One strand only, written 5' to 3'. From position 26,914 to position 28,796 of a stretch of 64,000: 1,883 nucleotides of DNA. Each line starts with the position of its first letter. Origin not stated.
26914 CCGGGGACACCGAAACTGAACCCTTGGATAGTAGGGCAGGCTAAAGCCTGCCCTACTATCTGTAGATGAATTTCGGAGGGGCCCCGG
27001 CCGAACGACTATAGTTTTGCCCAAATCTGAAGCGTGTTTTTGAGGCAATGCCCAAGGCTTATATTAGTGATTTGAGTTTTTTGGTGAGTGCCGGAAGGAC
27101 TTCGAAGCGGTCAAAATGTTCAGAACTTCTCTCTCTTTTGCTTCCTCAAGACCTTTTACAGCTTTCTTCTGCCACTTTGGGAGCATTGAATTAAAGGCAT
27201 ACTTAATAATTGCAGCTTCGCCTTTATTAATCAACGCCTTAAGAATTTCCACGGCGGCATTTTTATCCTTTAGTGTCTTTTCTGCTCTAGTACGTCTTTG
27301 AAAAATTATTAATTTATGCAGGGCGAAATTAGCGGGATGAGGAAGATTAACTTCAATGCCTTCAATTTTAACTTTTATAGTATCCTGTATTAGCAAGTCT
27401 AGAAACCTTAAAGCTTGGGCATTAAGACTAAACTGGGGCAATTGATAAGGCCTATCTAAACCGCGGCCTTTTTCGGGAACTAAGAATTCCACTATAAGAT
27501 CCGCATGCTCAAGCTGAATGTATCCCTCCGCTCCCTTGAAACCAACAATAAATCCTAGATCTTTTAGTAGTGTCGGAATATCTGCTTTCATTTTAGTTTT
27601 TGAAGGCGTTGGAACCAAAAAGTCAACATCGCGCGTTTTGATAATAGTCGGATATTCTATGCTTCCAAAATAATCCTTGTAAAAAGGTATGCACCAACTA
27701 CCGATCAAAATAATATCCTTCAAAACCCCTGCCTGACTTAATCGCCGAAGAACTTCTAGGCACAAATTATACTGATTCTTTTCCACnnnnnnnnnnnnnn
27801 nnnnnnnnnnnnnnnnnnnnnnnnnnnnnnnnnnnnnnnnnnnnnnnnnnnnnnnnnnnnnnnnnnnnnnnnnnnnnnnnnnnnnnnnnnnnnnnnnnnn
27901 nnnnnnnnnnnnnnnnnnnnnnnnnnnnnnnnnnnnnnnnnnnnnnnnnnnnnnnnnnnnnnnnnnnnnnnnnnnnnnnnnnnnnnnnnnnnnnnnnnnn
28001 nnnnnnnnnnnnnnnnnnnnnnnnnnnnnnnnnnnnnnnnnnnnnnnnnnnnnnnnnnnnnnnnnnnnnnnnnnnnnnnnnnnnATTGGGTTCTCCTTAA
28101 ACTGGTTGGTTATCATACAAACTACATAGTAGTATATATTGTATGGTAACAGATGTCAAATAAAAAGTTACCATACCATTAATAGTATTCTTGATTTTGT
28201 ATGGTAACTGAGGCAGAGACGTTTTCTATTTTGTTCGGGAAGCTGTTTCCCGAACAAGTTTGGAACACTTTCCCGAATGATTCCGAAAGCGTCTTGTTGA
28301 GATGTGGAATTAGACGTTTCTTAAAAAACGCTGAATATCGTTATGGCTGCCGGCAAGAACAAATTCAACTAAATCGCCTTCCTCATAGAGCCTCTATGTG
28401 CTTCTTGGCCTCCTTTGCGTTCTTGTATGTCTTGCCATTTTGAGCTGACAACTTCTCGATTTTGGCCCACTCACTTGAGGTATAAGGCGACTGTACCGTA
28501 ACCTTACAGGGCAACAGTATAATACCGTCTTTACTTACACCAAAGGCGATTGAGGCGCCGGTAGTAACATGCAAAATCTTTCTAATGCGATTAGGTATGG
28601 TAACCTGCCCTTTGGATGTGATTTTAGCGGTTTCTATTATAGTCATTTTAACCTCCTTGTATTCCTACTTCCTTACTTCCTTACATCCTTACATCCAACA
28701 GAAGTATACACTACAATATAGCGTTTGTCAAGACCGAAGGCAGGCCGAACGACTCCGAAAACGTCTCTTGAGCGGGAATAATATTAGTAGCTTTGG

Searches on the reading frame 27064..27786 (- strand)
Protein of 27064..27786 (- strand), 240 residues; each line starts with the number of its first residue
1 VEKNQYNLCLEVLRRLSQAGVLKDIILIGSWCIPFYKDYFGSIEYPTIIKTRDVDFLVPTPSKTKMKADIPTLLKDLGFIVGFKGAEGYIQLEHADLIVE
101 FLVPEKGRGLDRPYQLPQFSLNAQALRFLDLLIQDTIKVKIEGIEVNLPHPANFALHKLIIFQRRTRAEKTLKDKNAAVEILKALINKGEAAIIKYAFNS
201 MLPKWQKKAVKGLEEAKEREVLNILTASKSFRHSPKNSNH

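Call 52: search_protein_families(library=pfam, max_evalue=0.0001, proteins=[window:27064-27786:-])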
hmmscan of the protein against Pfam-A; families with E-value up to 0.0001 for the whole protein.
window:27064-27786:- (240 aa): 1 family
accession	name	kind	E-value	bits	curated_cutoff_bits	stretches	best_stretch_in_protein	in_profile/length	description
PF12281.14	NTP_transf_8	-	2.7e-24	86.8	26.3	1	10-188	4-204/218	Nucleotidyltransferase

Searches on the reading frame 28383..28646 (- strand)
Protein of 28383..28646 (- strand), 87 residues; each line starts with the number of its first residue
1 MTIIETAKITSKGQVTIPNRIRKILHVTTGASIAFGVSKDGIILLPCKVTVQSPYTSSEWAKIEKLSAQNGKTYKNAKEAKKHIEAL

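Call 52: search_protein_families(library=pfam, max_evalue=0.0001, proteins=[window:28383-28646:-])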
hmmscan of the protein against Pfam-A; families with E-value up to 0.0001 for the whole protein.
window:28383-28646:- (87 aa): 2 families
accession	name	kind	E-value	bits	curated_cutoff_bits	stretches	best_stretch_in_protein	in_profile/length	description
PF04014.23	MazE_antitoxin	-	4.4e-07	30.2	24.7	1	7-46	2-42/48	Antidote-toxin recognition MazE, bacterial antitoxin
PF15937.10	PrlF_antitoxin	-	3.4e-05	24.4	32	1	7-46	2-41/99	prlF antitoxin for toxin YhaV_toxin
